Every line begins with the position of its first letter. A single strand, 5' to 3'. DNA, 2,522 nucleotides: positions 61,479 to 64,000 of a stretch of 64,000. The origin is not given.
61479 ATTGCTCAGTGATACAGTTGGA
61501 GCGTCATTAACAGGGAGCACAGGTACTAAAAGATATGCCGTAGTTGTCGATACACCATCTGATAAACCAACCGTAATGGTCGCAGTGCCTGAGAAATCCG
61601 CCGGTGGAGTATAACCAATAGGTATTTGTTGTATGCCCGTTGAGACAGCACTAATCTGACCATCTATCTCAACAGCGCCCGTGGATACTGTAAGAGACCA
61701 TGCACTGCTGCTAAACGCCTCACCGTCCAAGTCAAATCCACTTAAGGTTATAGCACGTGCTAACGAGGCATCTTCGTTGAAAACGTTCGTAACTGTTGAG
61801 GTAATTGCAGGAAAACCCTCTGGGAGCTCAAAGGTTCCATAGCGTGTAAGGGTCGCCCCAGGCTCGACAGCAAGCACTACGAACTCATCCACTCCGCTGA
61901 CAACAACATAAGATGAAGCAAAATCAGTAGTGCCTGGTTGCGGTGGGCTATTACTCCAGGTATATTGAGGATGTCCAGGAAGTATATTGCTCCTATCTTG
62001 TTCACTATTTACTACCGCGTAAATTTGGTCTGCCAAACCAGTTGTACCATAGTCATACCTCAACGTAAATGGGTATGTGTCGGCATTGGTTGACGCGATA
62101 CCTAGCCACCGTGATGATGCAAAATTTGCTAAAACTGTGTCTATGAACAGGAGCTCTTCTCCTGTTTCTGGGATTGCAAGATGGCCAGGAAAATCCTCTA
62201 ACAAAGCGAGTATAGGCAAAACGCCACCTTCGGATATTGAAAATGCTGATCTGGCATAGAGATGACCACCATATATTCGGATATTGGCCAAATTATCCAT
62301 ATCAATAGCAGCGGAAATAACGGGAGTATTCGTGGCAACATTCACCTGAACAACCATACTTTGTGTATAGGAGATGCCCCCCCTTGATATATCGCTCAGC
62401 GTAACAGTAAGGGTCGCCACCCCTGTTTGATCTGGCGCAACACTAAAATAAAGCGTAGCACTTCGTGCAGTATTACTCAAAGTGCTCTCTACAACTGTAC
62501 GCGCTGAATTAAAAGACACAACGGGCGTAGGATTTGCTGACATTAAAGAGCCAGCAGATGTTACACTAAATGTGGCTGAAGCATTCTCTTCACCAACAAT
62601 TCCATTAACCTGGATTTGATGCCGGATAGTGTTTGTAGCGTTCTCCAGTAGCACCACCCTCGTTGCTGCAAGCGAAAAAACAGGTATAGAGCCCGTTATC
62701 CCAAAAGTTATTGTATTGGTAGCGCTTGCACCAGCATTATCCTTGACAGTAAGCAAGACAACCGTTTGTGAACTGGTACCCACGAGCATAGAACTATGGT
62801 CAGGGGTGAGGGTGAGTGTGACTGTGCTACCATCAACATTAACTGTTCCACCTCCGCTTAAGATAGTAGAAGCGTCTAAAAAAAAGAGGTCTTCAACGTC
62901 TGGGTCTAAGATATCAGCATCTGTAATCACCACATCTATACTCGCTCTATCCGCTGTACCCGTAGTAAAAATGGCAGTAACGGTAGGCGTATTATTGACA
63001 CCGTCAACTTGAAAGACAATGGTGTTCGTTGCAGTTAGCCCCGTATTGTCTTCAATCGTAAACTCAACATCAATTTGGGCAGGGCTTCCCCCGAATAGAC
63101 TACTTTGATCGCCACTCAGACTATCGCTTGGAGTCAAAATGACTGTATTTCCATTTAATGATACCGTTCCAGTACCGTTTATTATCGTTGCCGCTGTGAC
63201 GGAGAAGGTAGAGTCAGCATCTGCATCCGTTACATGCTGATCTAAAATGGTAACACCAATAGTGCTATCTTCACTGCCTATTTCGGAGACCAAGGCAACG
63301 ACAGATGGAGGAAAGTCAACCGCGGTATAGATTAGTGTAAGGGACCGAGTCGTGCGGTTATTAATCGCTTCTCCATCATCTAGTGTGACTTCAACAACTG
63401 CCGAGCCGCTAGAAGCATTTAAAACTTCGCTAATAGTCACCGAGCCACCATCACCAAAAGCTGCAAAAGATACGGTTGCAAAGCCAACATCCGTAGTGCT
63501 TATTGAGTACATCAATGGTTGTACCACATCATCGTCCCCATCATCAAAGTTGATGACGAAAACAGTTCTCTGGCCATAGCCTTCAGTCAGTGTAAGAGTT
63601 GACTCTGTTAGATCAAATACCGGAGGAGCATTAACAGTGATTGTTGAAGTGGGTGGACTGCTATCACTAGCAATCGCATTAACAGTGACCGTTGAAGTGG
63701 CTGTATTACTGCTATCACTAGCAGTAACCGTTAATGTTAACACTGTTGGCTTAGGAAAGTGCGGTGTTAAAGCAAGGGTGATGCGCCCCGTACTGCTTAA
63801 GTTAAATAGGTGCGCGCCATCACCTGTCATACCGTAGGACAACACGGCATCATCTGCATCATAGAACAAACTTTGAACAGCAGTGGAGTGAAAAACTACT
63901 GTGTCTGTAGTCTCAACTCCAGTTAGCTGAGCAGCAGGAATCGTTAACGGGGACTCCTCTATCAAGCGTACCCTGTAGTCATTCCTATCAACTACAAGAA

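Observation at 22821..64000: A single gene of more than 41 kb (at least 13,714 codons), still incomplete at the window edge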

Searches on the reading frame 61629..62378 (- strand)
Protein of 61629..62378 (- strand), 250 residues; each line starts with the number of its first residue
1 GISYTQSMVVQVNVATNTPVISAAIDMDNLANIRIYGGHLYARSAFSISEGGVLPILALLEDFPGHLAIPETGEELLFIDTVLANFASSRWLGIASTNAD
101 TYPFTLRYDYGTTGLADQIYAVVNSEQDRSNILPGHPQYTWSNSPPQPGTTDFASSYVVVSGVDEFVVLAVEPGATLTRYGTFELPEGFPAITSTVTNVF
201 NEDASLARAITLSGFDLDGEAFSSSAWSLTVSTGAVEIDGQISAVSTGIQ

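Call 26: search_solved_structures(query=window:61719-62378:-, max_evalue=10, show_alignments=2)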
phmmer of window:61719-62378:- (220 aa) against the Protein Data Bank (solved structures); distinct sequences matched with E-value up to 10: 0.

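Call 42: find_homologous_proteins(query=window:61629-62378:-)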
Query window:61629-62378:-: 1109 candidates shared short words with the query, none scored E <= 0.001.

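Call 54: search_protein_representatives(protein=window:61629-62378:-)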
Query: 250 residues. Proteins with E-value up to 0.001 (for the whole library): 11; up to 1e-10: 8; up to 1e-30: 5. The best 11 are listed.
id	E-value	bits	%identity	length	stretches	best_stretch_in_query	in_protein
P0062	3.2e-153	524.4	99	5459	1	1-250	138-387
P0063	3.7e-119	412.9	29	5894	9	5-238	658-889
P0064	4.2e-54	200.0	29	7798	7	6-238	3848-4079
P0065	1.7e-44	168.5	28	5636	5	5-240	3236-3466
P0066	1.1e-43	165.9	31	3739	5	6-234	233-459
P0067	2.0e-28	116.0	29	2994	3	5-238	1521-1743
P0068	3.6e-26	108.6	29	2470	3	5-240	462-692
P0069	5.3e-18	81.8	35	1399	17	82-116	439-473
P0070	9.4e-09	51.6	26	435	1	5-249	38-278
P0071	3.2e-07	46.5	36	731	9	98-155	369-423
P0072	2.4e-04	37.2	38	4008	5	186-248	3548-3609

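Call 55: search_protein_families(library=pfam, proteins=[P0066, P0068, P0070, P0067], max_evalue=0.01)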
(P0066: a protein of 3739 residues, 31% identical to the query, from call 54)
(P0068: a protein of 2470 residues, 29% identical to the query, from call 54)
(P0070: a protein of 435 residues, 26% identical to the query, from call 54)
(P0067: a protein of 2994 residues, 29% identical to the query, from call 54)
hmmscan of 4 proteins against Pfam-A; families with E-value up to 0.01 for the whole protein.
P0066 (3739 aa): 4 families
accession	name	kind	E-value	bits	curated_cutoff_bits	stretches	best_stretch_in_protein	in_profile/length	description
PF05345.18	He_PIG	-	9.3e-22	77.7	24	10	3369-3445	9-96/96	Putative Ig domain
PF17963.7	Big_9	-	1.8e-09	38.8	23.6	3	1000-1090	5-89/89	Bacterial Ig domain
PF00028.23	Cadherin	-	0.00072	20.4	28.8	0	38-122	2-92/93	Cadherin domain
PF24063.1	DUF7363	-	0.0012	19.8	28.3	0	2343-2374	73-104/107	Domain of unknown function (DUF7363)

P0068 (2470 aa): 4 families
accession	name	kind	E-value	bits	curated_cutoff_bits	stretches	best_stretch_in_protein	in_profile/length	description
PF14312.12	FG-GAP_2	-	1.1e-45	154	23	6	2423-2470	1-49/49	FG-GAP repeat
PF00059.27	Lectin_C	-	1.4e-05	26.2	22.6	0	904-955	14-61/107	Lectin C-type domain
PF17963.7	Big_9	-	0.00028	22.2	23.6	1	265-347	10-88/89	Bacterial Ig domain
PF17892.7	Cadherin_5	-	0.0011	19.2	26.5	1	266-347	14-95/98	Cadherin-like domain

P0070 (435 aa): 0 families

P0067 (2994 aa): 4 families
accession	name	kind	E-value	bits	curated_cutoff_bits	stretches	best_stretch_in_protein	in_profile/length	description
PF14312.12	FG-GAP_2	-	9.6e-44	147.8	23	5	2715-2765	1-49/49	FG-GAP repeat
PF18469.7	PH_18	-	0.00022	21.7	26.6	0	952-1015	34-98/140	Pleckstrin homology domain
PF17963.7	Big_9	-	0.0023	19.2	23.6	2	1987-2081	3-87/89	Bacterial Ig domain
PF00059.27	Lectin_C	-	0.0049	18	22.6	0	1575-1620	15-57/107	Lectin C-type domain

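Call 58: find_encoding_contigs(protein=P0062, flank=10000, max_places=3)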
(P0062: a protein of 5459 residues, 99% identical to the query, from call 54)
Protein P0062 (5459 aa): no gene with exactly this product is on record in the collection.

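Call 62: search_solved_structures(query=A2, max_evalue=10, show_alignments=2)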
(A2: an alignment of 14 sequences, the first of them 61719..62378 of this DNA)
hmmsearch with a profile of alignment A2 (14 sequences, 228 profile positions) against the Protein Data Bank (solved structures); distinct sequences matched with E-value up to 10: 94 (the best 60 are shown).
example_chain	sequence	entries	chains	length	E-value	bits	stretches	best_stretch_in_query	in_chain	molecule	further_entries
2bpe_A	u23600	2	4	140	8e-06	28.9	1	25-97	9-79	DECTIN-1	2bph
2cl8_A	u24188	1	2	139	8.1e-06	28.8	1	25-97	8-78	DECTIN-1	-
2bpd_A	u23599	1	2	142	8.8e-06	28.7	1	25-97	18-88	DECTIN-1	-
2afp_A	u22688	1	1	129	0.00047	23.1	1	51-87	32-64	PROTEIN (SEA RAVEN TYPE II ANTIFREEZE PROTEIN)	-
6kzr_A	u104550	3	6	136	0.00076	22.4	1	27-89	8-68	C-type lectin domain family 4, member b1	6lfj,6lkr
7qsr_A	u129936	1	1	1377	0.001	21.9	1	47-111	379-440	Secretory phospholipase A2 receptor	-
4c9f_A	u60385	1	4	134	0.0023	20.8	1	33-91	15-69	CD209 ANTIGEN-LIKE PROTEIN B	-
6puv_A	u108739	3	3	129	0.0028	20.5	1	58-94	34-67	C-type lectin domain family 10 member A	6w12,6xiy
6py1_A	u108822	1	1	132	0.0029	20.5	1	58-94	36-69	C-type lectin domain family 10 member A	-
1sl5_A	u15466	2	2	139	0.0031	20.4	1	30-94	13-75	mDC-SIGN1B type I isoform | CD209 antigen, DCSIGN-CRD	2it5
3zhg_A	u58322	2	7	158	0.0032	20.4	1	33-91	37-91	CD209 ANTIGEN-LIKE PROTEIN B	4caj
3zhg_D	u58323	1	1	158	0.0032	20.4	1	33-91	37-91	CD209 ANTIGEN-LIKE PROTEIN B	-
3ubu_A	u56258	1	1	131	0.0033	20.3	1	56-95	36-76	Agglucetin subunit alpha-1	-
1jwi_A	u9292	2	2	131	0.0037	20.1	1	50-95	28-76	bitiscetin | bitiscetin alpha chain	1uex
1y17_A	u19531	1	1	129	0.0039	20.1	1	31-102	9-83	anticoagulant protein A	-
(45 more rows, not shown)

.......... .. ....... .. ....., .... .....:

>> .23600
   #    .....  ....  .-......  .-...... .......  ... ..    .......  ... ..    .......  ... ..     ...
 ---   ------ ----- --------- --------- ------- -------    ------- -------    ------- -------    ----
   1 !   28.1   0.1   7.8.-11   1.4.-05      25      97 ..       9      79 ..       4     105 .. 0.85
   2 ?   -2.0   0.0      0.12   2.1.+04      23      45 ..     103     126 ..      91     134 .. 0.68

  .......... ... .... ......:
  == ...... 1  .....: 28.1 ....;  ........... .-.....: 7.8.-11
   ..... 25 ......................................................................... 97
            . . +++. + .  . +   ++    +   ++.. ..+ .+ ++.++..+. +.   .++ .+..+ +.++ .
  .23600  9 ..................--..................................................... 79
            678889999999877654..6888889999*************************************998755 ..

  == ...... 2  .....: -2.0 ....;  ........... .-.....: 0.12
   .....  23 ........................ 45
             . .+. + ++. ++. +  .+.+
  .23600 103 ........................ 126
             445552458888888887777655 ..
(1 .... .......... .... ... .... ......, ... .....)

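Call 67: predict_structure(alignment_id=A2)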
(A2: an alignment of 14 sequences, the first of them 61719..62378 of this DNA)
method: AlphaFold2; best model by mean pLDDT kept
length: 220 residues; sequences in the alignment: 14
mean_pLDDT: 53.9   pTM: 0.53
mean pLDDT of the five models: 53.9, 50.3, 50.0, 49.8, 46.2
residues with pLDDT >= 90: 0; 70-90: 36; 50-70: 91; < 50: 93
segments of 3 or more residues with pLDDT < 50: 2-4, 6-8, 10-13, 21-23, 110-117, 127-136, 149-175, 188-220
pLDDT, mean of each block of 10 residues (from residue 1): 48 50 60 75 73 60 68 70 59 56 55 45 54 49 53 42 39 54 61 36 40 40
secondary structure, 60 per line:
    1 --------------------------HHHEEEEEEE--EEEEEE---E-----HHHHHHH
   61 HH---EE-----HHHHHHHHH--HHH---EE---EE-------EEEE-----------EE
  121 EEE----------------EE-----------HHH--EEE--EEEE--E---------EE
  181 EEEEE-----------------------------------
elements in order: E30-36 E39-44 H54-62 H73-81 E104-107 E119-123 E158-160 E163-166 E179-185

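Call 74: fold_search(model_id=the predicted structure, library=pdb)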
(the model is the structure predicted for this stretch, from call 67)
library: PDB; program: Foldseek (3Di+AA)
matches with E <= 10: 392; with E <= 0.001: 0
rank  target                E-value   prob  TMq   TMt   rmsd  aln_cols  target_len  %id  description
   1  3zhg_A                1.5e-02  0.94  0.33  0.49   6.5       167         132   12  Crystallographic structure of the native mouse SIGN-R1 CRD domain (released 2014-01-15)
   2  6e7d_C                2.0e-02  0.94  0.31  0.51   7.7       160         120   12  Structure of the inhibitory NKR-P1B receptor bound to the host-encoded ligand, Clr-b (released 2018-10-24)
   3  3wh2                  2.3e-02  0.93  0.33  0.51   9.9       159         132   14  Human Mincle in complex with citrate (released 2013-10-23)
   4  6tl9_A                2.6e-02  0.91  0.32  0.50   9.2       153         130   13  CRYSTAL STRUCTURE OF LECTIN-LIKE OX-LDL RECEPTOR 1 IN COMPLEX WITH BI-0115 (released 2020-07-22)
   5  7xmp                  2.9e-02  0.91  0.32  0.50   9.3       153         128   12  High resolution structure of lectin-like Ox-LDL receptor 1 in space group P 32 2 1 (released 2023-05-03)
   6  6e7d_K                2.9e-02  0.90  0.31  0.52   8.6       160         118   14  Structure of the inhibitory NKR-P1B receptor bound to the host-encoded ligand, Clr-b (released 2018-10-24)
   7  6tl9_B                2.9e-02  0.90  0.33  0.50   9.2       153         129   13  CRYSTAL STRUCTURE OF LECTIN-LIKE OX-LDL RECEPTOR 1 IN COMPLEX WITH BI-0115 (released 2020-07-22)
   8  6tl7_A                3.1e-02  0.90  0.33  0.49   9.2       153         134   13  CRYSTAL STRUCTURE OF LECTIN-LIKE OX-LDL RECEPTOR 1 (P212121) (released 2020-07-22)
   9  4kzv_A                3.7e-02  0.89  0.33  0.51   9.2       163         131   11  Structure of the carbohydrate-recognition domain of the C-type lectin mincle bound to trehalose (released 2013-08-28)
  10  6e7d_A                5.1e-02  0.84  0.31  0.51   8.3       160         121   14  Structure of the inhibitory NKR-P1B receptor bound to the host-encoded ligand, Clr-b (released 2018-10-24)
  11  2bpe_A                5.4e-02  0.90  0.36  0.55   5.2       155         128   15  STRUCTURE OF MURINE DECTIN-1 (released 2006-08-31)
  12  8rcy                  6.1e-02  0.84  0.33  0.51   9.2       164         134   12  L-SIGN CRD in complex with Man84. (released 2024-10-16)
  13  5jq1_B                6.1e-02  0.77  0.31  0.48   9.1       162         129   14  Efficient targeting of the asialoglycoprotein receptor by polyvalent display of a compact galactosamine mimic (released 2017-06-14)
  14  6tla_A                6.5e-02  0.82  0.33  0.49   9.3       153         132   13  CRYSTAL STRUCTURE OF LECTIN-LIKE OX-LDL RECEPTOR 1 (C 1 2 1) (released 2020-07-22)
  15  2xr5                  6.5e-02  0.69  0.31  0.47   7.7       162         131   10  Crystal structure of the complex of the carbohydrate recognition domain of human DC-SIGN with pseudo dimannoside mimic. (released 2011-10-19)
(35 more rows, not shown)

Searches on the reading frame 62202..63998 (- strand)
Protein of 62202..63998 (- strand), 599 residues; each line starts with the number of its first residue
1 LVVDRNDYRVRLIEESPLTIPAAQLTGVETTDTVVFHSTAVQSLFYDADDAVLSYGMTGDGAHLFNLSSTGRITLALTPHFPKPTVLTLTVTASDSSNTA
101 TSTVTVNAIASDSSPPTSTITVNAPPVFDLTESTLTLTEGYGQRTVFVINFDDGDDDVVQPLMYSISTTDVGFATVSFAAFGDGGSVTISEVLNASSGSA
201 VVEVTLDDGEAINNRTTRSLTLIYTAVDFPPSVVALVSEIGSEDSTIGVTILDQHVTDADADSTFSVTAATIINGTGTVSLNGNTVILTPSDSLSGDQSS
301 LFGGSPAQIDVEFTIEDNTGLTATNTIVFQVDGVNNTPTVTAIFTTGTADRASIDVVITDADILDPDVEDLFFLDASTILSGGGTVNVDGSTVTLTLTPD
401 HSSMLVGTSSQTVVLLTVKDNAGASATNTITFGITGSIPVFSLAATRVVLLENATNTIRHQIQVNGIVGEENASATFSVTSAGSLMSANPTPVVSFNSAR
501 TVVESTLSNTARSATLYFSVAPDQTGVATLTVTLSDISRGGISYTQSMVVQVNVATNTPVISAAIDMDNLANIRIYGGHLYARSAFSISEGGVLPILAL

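Call 11: find_related_loci(query=window:62202-63998:-, collection=genome_contigs, flank=10000)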
Query window:62202-63998:- (599 aa) in genome_contigs; peptide patterns used: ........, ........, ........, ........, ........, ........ (x = any residue, [..] = any of these).
534 stretches matched a pattern; 1 encode a relative of the query (tblastn E <= 1e-3); 1 distinct loci.
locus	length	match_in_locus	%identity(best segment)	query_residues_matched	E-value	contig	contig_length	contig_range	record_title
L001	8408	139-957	27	50-302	8e-10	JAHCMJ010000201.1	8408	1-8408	MAG: Cyclobacteriaceae bacterium HetDA_MAG_MS6 metaspades-bin-6_200, whole genome shotgun sequence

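Call 21: find_related_loci(query=window:62202-63998:-, collection=metagenome_contigs, flank=10000)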
Query window:62202-63998:- (599 aa) in metagenome_contigs; peptide patterns used: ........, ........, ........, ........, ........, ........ (x = any residue, [..] = any of these).
596 stretches matched a pattern, but none encodes a relative of the query by tblastn (E <= 1e-3).

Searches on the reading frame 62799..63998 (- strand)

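Call 24: search_protein_families(library=pfam, proteins=[window:62799-63998:-], max_evalue=1)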
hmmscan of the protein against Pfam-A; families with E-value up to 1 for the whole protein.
window:62799-63998:- (400 aa): 3 families
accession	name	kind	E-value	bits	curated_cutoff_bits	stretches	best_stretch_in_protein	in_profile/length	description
PF07883.17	Cupin_2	-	0.014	15.6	27.2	0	271-294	23-46/70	Cupin domain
PF21744.3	BAHCC1-like_Tudor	-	0.24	11.8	28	0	144-158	41-55/69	BAHCC1-like, Tudor domain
PF22362.1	Ago_MID_bact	-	0.32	11.5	27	1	201-260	65-124/172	Argonaute, middle domain, bacteria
